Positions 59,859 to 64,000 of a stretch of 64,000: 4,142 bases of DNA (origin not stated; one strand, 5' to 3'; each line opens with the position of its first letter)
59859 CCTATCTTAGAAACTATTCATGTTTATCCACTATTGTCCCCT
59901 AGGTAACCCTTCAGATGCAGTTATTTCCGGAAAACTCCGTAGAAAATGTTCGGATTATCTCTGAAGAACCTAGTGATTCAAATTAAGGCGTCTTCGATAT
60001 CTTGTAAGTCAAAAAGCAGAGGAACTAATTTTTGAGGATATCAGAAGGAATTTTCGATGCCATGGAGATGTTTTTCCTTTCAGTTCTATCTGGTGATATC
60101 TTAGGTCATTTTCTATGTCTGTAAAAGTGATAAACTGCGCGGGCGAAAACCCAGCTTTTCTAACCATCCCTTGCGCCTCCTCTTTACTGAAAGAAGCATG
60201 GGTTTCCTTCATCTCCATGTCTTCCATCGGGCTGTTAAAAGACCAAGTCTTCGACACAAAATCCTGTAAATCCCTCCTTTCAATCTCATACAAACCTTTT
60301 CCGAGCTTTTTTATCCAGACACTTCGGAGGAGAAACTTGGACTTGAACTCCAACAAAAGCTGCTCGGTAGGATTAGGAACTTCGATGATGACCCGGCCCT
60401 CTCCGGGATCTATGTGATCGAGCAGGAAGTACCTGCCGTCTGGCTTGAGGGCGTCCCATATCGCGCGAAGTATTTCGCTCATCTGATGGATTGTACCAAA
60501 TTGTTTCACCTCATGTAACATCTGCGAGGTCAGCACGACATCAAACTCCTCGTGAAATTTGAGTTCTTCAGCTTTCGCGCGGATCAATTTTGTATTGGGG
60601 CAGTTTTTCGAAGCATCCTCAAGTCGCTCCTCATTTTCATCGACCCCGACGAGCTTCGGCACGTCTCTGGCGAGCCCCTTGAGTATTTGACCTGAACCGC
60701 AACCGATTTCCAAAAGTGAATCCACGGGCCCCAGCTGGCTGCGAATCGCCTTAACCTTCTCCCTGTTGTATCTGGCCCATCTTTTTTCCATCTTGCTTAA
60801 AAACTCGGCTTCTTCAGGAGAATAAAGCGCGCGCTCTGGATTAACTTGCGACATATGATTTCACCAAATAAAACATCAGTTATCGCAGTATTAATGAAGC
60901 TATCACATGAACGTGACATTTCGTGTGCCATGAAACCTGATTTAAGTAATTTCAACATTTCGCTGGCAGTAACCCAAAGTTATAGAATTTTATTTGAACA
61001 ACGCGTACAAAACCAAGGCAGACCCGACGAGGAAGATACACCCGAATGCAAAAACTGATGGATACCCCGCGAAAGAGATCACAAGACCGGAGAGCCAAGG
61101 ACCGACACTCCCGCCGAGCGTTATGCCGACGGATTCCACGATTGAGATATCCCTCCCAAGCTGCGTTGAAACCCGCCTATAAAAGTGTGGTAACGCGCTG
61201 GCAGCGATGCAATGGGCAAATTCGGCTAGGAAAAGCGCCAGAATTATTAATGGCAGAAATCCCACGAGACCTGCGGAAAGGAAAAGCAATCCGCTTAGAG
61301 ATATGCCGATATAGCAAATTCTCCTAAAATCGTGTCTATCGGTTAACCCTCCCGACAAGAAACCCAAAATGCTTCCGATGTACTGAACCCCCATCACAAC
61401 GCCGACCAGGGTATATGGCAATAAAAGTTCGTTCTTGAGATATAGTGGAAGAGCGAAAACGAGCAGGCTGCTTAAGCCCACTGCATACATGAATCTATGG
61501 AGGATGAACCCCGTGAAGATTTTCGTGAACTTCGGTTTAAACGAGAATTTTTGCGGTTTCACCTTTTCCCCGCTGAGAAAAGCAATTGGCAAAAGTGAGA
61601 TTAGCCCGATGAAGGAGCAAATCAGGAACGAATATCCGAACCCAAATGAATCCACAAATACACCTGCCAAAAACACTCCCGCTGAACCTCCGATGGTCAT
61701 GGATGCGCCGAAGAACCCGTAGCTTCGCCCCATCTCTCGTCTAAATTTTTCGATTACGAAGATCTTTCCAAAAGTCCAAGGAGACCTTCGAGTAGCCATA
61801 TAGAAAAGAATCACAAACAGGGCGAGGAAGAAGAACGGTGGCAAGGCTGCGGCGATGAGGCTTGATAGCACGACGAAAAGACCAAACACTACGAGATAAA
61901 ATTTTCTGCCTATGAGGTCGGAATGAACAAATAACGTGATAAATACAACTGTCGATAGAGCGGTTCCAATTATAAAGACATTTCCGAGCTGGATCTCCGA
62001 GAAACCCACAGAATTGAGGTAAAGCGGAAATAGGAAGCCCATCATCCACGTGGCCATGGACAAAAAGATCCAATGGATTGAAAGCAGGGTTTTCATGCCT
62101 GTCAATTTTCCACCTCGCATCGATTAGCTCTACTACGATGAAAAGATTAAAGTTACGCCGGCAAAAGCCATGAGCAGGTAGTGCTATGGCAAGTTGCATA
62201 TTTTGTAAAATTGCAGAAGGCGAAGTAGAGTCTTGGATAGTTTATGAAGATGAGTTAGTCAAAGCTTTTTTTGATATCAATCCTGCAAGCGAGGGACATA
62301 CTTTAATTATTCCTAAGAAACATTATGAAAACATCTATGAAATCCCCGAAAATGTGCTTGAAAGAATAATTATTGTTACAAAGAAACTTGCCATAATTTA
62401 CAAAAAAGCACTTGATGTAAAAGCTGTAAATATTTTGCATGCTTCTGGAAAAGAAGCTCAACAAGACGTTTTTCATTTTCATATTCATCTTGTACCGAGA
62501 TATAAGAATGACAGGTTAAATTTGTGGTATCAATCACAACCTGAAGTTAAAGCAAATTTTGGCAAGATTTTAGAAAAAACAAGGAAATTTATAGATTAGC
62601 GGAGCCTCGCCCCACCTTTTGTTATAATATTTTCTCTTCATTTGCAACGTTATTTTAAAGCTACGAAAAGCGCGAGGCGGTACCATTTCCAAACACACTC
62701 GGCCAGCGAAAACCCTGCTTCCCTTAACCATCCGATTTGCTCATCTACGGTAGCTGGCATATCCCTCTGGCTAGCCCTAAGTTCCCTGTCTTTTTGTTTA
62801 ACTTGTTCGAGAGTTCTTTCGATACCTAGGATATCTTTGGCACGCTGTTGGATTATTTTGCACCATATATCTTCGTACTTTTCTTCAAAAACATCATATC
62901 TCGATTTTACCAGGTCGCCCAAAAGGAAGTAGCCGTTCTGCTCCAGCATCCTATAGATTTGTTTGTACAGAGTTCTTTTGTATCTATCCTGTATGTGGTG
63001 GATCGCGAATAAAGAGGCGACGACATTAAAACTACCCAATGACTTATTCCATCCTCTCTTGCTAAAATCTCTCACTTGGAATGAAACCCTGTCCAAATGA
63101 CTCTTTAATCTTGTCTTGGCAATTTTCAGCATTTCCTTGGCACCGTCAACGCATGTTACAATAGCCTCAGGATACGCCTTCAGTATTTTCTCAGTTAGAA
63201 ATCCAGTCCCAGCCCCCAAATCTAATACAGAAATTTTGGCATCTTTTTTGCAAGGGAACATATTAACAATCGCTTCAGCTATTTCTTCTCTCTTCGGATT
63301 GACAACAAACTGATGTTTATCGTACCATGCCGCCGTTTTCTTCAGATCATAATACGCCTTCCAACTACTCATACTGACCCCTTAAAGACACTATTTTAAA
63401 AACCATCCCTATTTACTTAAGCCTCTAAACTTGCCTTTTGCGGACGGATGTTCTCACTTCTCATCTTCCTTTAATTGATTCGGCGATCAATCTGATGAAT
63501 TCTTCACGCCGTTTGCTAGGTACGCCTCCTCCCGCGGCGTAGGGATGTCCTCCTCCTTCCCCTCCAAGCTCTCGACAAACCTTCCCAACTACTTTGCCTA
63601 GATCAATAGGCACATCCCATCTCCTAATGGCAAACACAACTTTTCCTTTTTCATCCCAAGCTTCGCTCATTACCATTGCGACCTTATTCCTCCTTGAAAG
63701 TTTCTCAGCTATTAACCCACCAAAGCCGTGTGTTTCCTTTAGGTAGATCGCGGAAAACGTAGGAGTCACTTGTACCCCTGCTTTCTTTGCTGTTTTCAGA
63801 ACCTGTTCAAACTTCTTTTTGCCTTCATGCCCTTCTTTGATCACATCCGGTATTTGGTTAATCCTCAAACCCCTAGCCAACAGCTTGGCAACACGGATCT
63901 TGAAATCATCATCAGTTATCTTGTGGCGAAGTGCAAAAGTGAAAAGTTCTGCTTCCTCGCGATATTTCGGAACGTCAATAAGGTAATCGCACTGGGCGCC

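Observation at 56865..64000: Low-GC (~40%) genomic island beginning right after tRNA-His, with a triplicated ~65-nt tRNA-3'-half-like element upstream of consecutive genes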

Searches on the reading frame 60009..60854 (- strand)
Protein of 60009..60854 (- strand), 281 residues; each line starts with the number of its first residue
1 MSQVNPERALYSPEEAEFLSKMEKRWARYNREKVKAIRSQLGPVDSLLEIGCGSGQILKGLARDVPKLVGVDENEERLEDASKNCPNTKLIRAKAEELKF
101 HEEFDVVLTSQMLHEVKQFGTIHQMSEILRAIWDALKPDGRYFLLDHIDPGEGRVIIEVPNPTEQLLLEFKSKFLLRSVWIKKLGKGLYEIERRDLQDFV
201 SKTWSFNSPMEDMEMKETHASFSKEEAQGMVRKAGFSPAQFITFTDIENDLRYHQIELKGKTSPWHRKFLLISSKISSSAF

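Call 12: search_protein_families(library=pfam, proteins=[window:60009-60854:-], max_evalue=0.01)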
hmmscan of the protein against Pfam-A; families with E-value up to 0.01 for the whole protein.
window:60009-60854:- (281 aa): 10 families
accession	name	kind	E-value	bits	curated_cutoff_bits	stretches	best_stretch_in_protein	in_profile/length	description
PF08241.18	Methyltransf_11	-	1.7e-15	57.9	21.2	1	48-143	1-94/95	Methyltransferase domain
PF13649.12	Methyltransf_25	-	1.7e-14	54.7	27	1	48-140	2-97/97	Methyltransferase domain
PF13847.12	Methyltransf_31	-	2.9e-12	46.9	27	1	46-148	6-113/145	Methyltransferase domain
PF08242.18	Methyltransf_12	-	2.4e-11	44.7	30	1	48-141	1-97/98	Methyltransferase domain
PF13489.12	Methyltransf_23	-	2.6e-11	44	27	1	27-147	6-119/164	Methyltransferase domain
PF01209.24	Ubie_methyltran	-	0.0001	22.2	20.1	1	31-146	36-153/233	ubiE/COQ5 methyltransferase family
PF02353.26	CMAS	-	0.0015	18.4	27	1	27-141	46-161/273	Mycolic acid cyclopropane synthetase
PF05401.17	NodS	-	0.002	18.4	24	1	42-142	42-142/201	Nodulation protein S (NodS)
PF07021.18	MetW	-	0.0056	16.8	21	1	33-130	3-100/193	Methionine biosynthesis protein MetW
PF24675.1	NpmA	-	0.0078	16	60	0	27-84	9-66/214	16S rRNA (adenine(1408)-N(1))-methyltransferase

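Call 64: find_encoding_contigs(protein=window:60009-60854:-, flank=10000, max_places=4)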
Protein window:60009-60854:- (281 aa): 1 contig read that carries it; 1 place shown.
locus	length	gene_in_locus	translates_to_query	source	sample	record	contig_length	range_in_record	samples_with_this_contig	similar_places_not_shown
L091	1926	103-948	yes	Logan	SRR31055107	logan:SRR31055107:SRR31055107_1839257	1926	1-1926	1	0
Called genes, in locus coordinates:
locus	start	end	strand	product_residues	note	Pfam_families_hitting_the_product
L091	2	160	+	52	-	?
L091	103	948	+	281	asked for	PF13489:Methyltransf_23, PF13847:Methyltransf_31, PF08241:Methyltransf_11, PF08242:Methyltransf_12, PF13649:Methyltransf_25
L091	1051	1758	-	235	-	PF10469:AKAP7_NLS (weak), PF13563:2_5_RNA_ligase2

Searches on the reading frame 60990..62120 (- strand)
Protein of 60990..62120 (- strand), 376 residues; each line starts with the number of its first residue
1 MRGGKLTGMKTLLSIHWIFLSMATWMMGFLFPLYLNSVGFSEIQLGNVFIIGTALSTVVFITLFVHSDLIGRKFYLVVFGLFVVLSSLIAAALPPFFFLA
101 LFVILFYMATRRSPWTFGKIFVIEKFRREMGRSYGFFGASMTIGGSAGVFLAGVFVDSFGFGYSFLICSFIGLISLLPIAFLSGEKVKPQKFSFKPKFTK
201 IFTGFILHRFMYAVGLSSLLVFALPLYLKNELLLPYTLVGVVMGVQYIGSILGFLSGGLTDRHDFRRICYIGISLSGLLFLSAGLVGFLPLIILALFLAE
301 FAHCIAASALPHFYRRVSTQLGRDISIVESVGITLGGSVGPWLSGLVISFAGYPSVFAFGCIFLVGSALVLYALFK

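Call 12: search_protein_families(library=pfam, proteins=[window:60990-62120:-], max_evalue=0.01)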
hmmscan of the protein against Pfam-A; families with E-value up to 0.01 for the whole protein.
window:60990-62120:- (376 aa): 2 families
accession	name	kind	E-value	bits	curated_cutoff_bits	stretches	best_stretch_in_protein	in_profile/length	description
PF07690.21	MFS_1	-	7.9e-30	104.4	33.4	2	19-310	7-315/347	Major Facilitator Superfamily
PF05977.19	MFS_3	-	0.0013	17.7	27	1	251-363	60-178/524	Transmembrane secretion effector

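Call 63: find_encoding_contigs(protein=window:60990-62120:-, flank=10000, max_places=4)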
Protein window:60990-62120:- (376 aa): 2 contigs read that carry it; 2 places shown.
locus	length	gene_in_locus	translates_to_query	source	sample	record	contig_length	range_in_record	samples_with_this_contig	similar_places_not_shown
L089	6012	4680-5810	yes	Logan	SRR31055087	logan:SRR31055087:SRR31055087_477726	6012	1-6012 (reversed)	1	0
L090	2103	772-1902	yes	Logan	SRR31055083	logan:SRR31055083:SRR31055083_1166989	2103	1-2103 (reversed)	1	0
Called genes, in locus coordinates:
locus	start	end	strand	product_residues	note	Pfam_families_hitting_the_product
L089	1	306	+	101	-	?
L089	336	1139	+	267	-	PF00583:Acetyltransf_1, PF13673:Acetyltransf_10 (weak), PF12746:GNAT_acetyltran (weak), PF08445:FR47, PF13508:Acetyltransf_7 (weak)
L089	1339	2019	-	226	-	PF02887:PK_C (weak)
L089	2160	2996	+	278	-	PF01209:Ubie_methyltran (faint), PF13489:Methyltransf_23, PF13847:Methyltransf_31, PF08241:Methyltransf_11, PF08242:Methyltransf_12, PF13649:Methyltransf_25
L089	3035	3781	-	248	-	PF00891:Methyltransf_2 (weak), PF01209:Ubie_methyltran, PF13489:Methyltransf_23, PF05175:MTS (weak), PF13847:Methyltransf_31, PF08241:Methyltransf_11, PF08242:Methyltransf_12, PF13649:Methyltransf_25, +1 more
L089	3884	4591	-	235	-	PF10469:AKAP7_NLS, PF13563:2_5_RNA_ligase2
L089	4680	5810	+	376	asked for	PF07690:MFS_1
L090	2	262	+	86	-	?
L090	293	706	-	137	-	PF11969:DcpS_C, PF01230:HIT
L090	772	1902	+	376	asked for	PF07690:MFS_1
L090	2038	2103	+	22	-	?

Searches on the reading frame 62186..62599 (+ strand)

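Call 12: search_protein_families(library=pfam, proteins=[window:62186-62599:+], max_evalue=0.01)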
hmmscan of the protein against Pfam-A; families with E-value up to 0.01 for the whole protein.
window:62186-62599:+ (137 aa): 3 families
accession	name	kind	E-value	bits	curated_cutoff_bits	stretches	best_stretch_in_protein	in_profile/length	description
PF01230.28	HIT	-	1.4e-23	83.8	21.5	1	12-107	2-97/98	HIT domain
PF11969.13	DcpS_C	-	3.4e-15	56.9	24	1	3-104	1-101/114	Scavenger mRNA decapping enzyme C-term binding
PF04677.20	CwfJ_C_1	-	3.5e-05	24.1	21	1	25-104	35-108/122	Protein similar to CwfJ C-terminus 1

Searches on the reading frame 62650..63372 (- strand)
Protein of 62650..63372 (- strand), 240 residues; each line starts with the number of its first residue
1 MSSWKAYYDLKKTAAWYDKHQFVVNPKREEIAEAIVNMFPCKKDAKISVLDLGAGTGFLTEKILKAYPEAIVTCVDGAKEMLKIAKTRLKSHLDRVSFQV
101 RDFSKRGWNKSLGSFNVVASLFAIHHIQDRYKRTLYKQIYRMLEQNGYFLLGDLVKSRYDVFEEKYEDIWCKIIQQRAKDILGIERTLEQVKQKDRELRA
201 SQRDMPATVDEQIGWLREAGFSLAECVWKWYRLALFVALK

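Call 12: search_protein_families(library=pfam, proteins=[window:62650-63372:-], max_evalue=0.01)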
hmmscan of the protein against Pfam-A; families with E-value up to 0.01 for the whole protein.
window:62650-63372:- (240 aa): 16 families
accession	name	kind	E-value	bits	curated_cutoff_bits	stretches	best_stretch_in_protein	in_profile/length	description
PF13649.12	Methyltransf_25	-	1.2e-18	68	27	1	49-147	1-97/97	Methyltransferase domain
PF08242.18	Methyltransf_12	-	9.6e-16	58.8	30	1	50-149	1-98/98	Methyltransferase domain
PF13847.12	Methyltransf_31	-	4.5e-15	56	27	1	44-160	2-124/145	Methyltransferase domain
PF08241.18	Methyltransf_11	-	2.7e-14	54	21.2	1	50-150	1-94/95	Methyltransferase domain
PF13489.12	Methyltransf_23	-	1.7e-10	41.3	27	1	29-156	7-121/164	Methyltransferase domain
PF01209.24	Ubie_methyltran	-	1.4e-09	38.1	20.1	1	13-222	16-214/233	ubiE/COQ5 methyltransferase family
PF05175.20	MTS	-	6.6e-08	32.8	23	1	42-148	30-135/170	Methyltransferase small domain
PF00891.24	Methyltransf_2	-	1.3e-05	25.1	22.3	1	48-155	65-168/210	O-methyltransferase domain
PF02353.26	CMAS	-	2.8e-05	24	27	1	48-164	65-177/273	Mycolic acid cyclopropane synthetase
PF05891.18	Methyltransf_PK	-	3.9e-05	23.7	27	1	43-165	53-174/218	AdoMet dependent proline di-methyltransferase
PF01135.25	PCMT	-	0.00015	22.1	20.3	1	45-110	73-139/210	Protein-L-isoaspartate(D-aspartate) O-methyltransferase (PCMT)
PF01795.25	Methyltransf_5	-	0.00032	20.7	27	1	33-104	10-79/309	MraW methylase family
PF00398.26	RrnaAD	-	0.00079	19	24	1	22-103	12-85/263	Ribosomal RNA adenine dimethylase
PF10017.15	Methyltransf_33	-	0.002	17.7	23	1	32-158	53-183/304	Histidine-specific methyltransferase, SAM-dependent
PF06325.19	PrmA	-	0.0022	18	22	1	46-175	162-281/296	Ribosomal protein L11 methyltransferase (PrmA)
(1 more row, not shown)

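Call 13: find_encoding_contigs(protein=window:62650-63372:-, flank=10000, max_places=6)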
Protein window:62650-63372:- (240 aa): no gene with exactly this product is on record in the collection.

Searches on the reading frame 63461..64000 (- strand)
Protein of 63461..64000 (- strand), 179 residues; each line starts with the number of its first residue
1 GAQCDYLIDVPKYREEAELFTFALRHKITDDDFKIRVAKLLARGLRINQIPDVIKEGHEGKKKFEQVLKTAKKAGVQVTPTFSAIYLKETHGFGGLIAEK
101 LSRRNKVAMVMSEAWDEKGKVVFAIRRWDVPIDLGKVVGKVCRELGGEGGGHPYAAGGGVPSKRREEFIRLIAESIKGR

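Call 12: search_protein_families(library=pfam, proteins=[window:63461-64000:-], max_evalue=0.01)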
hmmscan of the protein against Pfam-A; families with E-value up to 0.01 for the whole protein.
window:63461-64000:- (179 aa): 1 family
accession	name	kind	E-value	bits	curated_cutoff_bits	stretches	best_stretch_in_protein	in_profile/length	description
PF02272.25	DHHA1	-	3e-12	47.3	25.9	1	98-177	22-101/102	DHHA1 domain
